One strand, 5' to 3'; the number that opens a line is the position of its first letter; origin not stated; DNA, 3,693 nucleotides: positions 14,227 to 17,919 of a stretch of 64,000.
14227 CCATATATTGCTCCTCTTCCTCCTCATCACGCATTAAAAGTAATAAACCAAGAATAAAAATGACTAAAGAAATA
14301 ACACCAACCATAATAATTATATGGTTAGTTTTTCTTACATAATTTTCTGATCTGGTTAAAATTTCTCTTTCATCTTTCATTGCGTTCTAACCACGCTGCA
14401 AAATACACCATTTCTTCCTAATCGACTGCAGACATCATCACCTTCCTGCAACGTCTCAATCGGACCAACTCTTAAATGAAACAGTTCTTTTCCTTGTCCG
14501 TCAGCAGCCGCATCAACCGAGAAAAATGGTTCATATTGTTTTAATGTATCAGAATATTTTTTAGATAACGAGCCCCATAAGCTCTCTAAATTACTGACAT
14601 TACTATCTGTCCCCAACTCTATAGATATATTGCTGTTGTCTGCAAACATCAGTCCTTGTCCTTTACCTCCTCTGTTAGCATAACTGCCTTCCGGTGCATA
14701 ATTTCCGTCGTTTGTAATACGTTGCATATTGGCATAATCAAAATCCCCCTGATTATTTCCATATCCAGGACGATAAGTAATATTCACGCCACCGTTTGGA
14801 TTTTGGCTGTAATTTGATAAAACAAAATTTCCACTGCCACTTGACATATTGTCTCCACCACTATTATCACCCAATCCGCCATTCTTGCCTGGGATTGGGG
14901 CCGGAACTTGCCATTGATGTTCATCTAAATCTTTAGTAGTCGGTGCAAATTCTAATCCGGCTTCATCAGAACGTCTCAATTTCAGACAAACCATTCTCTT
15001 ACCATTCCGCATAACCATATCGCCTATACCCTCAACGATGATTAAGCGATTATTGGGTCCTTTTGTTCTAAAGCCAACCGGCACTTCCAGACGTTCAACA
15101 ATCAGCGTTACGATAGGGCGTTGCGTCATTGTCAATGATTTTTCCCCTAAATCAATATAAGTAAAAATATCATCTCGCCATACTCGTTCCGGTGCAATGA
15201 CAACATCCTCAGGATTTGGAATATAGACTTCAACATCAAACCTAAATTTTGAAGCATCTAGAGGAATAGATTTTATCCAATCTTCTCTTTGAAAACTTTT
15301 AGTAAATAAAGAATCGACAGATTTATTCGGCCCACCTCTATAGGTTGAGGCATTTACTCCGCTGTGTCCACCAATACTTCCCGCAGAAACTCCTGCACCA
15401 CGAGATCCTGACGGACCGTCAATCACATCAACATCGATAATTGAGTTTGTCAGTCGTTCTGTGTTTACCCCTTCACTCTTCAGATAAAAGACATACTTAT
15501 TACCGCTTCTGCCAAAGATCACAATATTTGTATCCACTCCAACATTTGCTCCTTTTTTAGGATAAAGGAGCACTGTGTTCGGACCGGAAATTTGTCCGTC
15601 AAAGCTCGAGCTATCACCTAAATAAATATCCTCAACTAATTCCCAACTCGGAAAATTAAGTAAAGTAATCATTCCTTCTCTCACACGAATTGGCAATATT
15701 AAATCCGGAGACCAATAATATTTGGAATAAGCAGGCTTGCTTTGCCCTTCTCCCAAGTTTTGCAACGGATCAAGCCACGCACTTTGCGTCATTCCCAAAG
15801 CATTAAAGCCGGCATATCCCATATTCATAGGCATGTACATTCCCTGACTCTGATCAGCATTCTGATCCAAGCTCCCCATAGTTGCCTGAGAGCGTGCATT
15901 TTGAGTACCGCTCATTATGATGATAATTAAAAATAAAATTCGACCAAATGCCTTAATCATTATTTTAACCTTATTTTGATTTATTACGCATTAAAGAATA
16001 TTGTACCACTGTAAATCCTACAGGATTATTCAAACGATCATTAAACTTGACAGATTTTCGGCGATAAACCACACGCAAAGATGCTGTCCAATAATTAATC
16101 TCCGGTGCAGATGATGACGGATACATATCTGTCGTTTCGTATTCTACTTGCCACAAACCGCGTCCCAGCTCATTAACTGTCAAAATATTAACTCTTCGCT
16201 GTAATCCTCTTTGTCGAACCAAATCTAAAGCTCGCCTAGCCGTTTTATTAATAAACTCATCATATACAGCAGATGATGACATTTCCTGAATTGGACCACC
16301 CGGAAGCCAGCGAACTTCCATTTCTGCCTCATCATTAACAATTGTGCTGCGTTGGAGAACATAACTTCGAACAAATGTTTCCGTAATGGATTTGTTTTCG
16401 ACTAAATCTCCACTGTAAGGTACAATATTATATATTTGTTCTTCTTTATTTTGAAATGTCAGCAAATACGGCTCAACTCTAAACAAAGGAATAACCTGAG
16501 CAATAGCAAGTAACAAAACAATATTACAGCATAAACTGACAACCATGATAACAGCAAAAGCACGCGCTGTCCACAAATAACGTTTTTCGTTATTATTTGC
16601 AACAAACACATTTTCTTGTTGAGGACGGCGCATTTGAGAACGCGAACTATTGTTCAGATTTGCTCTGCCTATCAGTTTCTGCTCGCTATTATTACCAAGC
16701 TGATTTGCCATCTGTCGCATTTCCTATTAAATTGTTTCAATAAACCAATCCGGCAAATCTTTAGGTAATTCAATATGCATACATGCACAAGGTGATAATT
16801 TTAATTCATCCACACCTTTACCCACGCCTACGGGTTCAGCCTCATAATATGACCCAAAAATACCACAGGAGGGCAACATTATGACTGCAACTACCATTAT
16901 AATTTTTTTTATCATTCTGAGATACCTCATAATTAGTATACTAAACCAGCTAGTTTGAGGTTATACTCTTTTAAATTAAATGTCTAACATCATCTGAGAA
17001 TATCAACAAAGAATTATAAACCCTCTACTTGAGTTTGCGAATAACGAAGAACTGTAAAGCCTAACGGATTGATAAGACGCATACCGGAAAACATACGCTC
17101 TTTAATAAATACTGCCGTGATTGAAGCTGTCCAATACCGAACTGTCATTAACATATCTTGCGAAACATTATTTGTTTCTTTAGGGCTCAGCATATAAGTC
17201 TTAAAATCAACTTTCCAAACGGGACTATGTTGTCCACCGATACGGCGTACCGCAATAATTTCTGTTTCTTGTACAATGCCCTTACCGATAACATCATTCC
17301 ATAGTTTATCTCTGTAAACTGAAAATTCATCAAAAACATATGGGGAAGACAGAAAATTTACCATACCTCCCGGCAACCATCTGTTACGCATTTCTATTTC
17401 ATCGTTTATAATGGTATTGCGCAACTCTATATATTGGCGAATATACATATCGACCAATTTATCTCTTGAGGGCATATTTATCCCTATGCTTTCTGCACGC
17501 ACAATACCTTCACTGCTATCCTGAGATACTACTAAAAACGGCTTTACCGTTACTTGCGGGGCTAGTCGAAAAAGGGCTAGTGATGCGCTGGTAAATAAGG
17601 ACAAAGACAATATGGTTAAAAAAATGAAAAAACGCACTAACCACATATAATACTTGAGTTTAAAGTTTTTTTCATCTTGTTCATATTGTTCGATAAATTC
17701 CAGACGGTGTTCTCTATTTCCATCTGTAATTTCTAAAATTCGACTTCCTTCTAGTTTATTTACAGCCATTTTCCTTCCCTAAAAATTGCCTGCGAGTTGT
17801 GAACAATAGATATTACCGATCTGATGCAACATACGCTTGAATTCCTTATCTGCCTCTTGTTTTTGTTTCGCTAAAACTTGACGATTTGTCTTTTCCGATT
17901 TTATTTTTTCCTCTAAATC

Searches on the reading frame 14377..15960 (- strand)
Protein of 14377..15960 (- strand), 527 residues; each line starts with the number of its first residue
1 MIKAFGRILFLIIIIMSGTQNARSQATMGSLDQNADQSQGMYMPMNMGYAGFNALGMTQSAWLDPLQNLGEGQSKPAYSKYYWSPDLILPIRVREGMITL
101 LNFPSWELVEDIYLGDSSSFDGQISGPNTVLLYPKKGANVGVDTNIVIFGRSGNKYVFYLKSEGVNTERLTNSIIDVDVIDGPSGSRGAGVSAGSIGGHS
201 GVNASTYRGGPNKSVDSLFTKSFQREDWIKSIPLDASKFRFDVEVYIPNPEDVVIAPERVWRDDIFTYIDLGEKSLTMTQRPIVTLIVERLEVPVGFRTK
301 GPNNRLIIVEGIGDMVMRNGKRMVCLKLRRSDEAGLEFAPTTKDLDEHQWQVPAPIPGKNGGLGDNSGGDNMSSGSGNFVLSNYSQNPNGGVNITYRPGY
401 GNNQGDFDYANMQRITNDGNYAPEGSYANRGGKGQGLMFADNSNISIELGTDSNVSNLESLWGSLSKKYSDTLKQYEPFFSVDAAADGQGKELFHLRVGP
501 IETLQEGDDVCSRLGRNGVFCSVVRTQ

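Call 7: search_protein_families(library=pfam, proteins=[window:14377-15960:-], max_evalue=0.01)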
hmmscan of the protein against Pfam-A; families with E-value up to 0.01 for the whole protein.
window:14377-15960:- (527 aa): 2 families
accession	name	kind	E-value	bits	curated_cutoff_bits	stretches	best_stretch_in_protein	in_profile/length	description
PF03524.21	CagX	-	4e-11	43.6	34.2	1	79-326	4-195/198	Conjugal transfer protein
PF05036.18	SPOR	-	0.00038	21.2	21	1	446-525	6-76/76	SPOR domain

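Call 29: search_protein_families(library=ncbifam, proteins=[window:14377-15960:-], max_evalue=0.01)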
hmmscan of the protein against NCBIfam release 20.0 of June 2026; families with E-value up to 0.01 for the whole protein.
window:14377-15960:- (527 aa): 1 family
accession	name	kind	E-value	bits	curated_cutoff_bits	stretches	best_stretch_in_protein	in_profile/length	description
TIGR02781.1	VirB9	equivalog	5.4e-07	29.5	217.7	1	83-165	35-112/248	P-type conjugative transfer protein VirB9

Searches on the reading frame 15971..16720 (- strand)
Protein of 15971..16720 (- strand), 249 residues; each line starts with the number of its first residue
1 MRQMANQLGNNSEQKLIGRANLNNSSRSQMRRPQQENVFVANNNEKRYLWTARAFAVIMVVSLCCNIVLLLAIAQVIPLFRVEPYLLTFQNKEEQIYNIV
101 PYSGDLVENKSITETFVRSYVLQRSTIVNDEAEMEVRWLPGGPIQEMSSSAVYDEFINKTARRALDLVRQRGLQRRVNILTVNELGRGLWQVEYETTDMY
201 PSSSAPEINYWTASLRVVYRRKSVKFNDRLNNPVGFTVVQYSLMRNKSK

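Call 7: search_protein_families(library=pfam, proteins=[window:15971-16720:-], max_evalue=0.01)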
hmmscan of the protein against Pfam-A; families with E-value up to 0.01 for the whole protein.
window:15971-16720:- (249 aa): 1 family
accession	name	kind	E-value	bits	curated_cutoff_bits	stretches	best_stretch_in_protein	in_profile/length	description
PF04335.19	VirB8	-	7.6e-21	75.4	23.2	1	52-242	17-209/213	VirB8 protein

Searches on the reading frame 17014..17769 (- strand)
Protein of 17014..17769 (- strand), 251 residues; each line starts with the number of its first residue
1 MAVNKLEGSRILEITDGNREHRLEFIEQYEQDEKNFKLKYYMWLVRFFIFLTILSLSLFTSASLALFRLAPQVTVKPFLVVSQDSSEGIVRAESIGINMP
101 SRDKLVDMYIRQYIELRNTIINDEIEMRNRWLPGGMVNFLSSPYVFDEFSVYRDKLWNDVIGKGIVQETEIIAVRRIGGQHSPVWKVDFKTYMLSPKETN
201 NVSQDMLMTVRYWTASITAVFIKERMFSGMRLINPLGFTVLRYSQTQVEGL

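Call 8: search_protein_families(library=pfam, proteins=[window:17014-17769:-], max_evalue=0.001)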
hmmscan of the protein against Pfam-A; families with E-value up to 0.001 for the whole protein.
window:17014-17769:- (251 aa): 1 family
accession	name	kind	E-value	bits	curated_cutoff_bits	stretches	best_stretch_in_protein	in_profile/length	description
PF04335.19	VirB8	-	7.6e-15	55.7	23.2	1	51-246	23-211/213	VirB8 protein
